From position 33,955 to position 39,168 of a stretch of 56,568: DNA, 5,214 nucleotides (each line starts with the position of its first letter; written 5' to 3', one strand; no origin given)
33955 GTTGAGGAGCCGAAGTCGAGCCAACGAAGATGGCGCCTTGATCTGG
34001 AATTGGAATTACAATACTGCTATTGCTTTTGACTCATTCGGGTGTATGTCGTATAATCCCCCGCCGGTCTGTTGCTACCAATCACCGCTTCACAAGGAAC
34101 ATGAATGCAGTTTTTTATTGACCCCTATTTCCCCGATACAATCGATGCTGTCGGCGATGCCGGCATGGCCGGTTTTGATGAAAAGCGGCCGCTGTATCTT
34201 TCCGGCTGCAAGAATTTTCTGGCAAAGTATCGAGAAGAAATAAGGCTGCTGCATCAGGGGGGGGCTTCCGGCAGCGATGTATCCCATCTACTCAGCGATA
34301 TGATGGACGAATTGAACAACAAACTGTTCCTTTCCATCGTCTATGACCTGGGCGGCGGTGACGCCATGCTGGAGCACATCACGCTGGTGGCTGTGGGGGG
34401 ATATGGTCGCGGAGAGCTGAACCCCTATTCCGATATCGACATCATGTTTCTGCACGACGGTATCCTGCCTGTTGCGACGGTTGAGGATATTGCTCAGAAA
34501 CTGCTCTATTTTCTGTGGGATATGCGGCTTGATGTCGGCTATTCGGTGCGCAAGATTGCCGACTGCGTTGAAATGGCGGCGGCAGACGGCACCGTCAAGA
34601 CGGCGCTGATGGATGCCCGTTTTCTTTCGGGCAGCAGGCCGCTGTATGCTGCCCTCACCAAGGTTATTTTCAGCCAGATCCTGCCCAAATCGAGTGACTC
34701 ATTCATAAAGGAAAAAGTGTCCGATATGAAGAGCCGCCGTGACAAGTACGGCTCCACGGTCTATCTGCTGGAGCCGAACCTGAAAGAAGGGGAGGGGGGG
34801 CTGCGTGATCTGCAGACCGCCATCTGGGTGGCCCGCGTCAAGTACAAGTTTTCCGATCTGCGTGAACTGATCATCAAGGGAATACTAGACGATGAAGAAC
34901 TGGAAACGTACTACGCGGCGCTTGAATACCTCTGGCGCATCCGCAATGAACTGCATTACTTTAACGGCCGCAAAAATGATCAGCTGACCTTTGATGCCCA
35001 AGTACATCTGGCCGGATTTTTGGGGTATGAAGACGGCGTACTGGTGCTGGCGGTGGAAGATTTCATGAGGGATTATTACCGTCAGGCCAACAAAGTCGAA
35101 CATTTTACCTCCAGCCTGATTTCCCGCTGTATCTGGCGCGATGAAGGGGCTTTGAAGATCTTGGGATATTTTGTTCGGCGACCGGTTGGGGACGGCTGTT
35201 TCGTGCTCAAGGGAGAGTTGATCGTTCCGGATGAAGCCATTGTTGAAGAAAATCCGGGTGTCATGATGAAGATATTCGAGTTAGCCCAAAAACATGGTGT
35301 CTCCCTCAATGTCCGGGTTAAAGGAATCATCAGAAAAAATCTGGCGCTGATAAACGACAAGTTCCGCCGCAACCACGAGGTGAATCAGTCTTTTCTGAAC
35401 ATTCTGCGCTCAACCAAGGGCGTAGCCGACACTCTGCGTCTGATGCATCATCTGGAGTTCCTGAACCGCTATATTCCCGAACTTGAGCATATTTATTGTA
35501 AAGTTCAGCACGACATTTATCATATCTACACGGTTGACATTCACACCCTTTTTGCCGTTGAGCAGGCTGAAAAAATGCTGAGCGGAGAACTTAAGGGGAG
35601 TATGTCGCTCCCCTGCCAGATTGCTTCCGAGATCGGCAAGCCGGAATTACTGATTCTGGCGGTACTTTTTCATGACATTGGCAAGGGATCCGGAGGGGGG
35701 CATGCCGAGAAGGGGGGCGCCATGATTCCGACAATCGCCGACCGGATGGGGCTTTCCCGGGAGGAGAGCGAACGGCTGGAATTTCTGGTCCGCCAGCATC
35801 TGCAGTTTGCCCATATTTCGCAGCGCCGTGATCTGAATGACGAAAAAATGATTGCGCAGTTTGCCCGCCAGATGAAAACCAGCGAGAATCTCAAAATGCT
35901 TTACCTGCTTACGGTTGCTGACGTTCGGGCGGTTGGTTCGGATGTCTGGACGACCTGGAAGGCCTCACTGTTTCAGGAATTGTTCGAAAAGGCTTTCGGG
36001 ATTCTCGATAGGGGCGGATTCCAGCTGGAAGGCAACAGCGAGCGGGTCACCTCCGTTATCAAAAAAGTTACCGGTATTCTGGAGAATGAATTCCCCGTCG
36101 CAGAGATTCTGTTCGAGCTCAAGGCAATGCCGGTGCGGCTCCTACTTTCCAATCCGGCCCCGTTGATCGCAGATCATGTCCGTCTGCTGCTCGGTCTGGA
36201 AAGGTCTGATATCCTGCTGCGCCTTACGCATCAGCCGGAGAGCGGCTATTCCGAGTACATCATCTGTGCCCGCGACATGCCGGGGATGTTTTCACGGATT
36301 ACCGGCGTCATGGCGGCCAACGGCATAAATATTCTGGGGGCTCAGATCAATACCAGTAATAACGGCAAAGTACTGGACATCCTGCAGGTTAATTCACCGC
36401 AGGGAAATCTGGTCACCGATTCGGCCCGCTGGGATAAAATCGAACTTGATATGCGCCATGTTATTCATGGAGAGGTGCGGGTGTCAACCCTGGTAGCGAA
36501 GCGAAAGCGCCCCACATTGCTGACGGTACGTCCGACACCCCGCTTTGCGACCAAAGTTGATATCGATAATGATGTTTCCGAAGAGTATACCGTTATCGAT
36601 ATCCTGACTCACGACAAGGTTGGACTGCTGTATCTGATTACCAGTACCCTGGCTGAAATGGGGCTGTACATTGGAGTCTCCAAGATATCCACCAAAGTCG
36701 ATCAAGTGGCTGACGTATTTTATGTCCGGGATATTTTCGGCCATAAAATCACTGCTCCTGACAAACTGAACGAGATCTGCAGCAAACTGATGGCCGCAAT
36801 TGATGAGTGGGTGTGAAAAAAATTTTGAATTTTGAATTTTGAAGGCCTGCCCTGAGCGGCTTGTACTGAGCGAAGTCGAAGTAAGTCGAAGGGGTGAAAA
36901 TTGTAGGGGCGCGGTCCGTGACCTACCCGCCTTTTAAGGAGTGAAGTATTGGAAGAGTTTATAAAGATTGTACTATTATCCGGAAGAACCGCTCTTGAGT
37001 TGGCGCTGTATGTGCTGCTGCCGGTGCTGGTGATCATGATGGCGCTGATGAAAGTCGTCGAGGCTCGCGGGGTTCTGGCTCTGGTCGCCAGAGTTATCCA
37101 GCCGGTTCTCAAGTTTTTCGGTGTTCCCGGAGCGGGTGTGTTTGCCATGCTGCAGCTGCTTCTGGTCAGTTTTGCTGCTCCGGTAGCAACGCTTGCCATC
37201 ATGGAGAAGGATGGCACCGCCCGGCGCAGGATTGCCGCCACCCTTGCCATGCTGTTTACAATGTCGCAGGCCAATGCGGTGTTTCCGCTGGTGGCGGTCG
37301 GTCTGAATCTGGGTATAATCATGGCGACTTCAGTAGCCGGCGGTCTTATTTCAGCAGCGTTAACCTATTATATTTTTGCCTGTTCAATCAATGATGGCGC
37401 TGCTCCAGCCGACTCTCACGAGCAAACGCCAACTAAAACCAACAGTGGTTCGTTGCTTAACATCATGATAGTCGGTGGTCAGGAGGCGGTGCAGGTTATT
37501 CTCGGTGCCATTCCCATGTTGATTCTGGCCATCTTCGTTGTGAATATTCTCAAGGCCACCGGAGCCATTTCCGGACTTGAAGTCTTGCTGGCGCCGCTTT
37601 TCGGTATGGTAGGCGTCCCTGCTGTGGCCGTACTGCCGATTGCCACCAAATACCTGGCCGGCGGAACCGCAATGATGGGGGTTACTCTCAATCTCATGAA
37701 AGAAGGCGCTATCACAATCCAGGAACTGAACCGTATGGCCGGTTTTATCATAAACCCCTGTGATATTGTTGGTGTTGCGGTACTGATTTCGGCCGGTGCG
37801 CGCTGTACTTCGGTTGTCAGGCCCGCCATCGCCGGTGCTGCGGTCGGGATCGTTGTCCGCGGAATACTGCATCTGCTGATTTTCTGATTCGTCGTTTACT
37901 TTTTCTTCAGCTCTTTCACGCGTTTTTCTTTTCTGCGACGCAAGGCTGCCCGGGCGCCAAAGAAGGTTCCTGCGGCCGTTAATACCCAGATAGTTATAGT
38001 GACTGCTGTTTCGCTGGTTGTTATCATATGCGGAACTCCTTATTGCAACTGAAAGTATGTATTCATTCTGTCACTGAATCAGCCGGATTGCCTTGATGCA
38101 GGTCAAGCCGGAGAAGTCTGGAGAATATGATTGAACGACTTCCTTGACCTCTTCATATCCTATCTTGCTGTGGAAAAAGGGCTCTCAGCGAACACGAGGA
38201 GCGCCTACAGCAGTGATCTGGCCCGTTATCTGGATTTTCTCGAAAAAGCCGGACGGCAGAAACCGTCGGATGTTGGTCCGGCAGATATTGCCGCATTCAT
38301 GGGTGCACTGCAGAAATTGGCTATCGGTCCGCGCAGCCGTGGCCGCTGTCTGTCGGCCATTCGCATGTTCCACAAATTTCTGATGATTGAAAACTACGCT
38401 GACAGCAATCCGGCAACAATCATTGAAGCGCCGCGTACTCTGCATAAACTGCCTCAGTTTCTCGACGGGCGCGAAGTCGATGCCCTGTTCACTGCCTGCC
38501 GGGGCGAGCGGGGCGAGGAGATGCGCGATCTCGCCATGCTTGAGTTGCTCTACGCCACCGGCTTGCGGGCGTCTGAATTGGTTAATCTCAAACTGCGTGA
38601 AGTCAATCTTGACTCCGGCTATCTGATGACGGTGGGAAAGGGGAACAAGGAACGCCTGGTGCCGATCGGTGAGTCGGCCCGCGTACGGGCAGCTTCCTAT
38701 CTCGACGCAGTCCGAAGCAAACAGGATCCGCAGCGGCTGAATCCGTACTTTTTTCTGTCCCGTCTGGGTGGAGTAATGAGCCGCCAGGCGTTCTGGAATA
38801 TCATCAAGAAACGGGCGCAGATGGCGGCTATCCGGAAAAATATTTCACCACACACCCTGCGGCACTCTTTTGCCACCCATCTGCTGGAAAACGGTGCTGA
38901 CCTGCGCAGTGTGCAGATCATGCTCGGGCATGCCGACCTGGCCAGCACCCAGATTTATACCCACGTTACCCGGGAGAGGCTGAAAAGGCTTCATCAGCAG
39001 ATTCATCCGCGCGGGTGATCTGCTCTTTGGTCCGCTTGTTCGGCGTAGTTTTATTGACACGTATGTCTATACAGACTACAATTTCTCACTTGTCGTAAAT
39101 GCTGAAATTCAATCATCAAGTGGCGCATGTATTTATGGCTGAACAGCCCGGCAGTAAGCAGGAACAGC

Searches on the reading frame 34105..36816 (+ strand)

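Call 13: search_protein_families(library=pfam, proteins=[window:34105-36816:+], max_evalue=0.001)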
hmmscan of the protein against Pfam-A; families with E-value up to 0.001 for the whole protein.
window:34105-36816:+ (903 aa): 7 families
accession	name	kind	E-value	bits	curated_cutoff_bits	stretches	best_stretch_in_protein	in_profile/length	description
PF08335.16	GlnD_UR_UTase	-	4.5e-43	147.1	21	1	200-338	2-140/141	GlnD PII-uridylyltransferase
PF01842.31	ACT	-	1.3e-09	38.1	27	1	720-753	5-38/66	ACT domain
PF24931.1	ACT_ACR9_3rd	-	2.4e-09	37.6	27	1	818-898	2-83/98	ACR9-like, ACT-like domain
PF01966.28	HD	-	1.1e-05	26.1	22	1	504-585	13-108/116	HD domain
PF22629.2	ACT_AHAS_ss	-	1.3e-05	25.6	27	0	721-756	4-39/67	AHAS small subunit-like ACT domain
PF13291.12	ACT_4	-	2.9e-05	25.1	27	0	721-757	12-48/80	ACT domain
PF01909.29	NTP_transf_2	-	5.1e-05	24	21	1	92-122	15-45/93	Nucleotidyltransferase domain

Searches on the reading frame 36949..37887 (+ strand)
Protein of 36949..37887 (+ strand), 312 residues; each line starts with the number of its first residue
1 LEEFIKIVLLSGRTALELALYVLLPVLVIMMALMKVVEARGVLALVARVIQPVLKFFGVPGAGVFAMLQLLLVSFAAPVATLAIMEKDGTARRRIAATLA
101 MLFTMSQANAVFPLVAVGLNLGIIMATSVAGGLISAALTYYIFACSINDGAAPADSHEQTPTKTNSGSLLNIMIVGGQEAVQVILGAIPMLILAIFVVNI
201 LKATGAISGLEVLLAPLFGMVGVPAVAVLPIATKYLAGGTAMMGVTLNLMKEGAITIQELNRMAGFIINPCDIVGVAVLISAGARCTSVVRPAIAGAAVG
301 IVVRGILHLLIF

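Call 13: search_protein_families(library=pfam, proteins=[window:36949-37887:+], max_evalue=0.001)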
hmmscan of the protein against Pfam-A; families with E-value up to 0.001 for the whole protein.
window:36949-37887:+ (312 aa): 1 family
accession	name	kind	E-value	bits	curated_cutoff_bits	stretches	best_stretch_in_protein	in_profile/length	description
PF07670.19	Gate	-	6.6e-12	46.3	29.6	1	21-115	2-97/104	Nucleoside recognition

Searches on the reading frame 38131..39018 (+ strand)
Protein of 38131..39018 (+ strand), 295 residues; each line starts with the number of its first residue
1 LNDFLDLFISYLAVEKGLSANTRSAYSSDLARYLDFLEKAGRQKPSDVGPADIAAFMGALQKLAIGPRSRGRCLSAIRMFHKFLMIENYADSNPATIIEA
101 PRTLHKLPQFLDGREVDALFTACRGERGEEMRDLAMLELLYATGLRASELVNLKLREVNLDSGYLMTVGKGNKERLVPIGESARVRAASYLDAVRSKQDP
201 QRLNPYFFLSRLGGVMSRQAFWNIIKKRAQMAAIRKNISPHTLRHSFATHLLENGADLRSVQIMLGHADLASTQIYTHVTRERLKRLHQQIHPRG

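Call 13: search_protein_families(library=pfam, proteins=[window:38131-39018:+], max_evalue=0.001)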
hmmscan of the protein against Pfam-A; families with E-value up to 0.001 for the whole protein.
window:38131-39018:+ (295 aa): 3 families
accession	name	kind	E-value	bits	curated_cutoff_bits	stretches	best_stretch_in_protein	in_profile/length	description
PF00589.27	Phage_integrase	-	9.1e-45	152.9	27.1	1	110-282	2-171/172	Phage integrase family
PF02899.23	Phage_int_SAM_1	-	6.8e-17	62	22.3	1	5-87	1-82/83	Phage integrase, N-terminal SAM-like domain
PF13495.12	Phage_int_SAM_4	-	1.8e-06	28.7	27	1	5-82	2-76/85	Phage integrase, N-terminal SAM-like domain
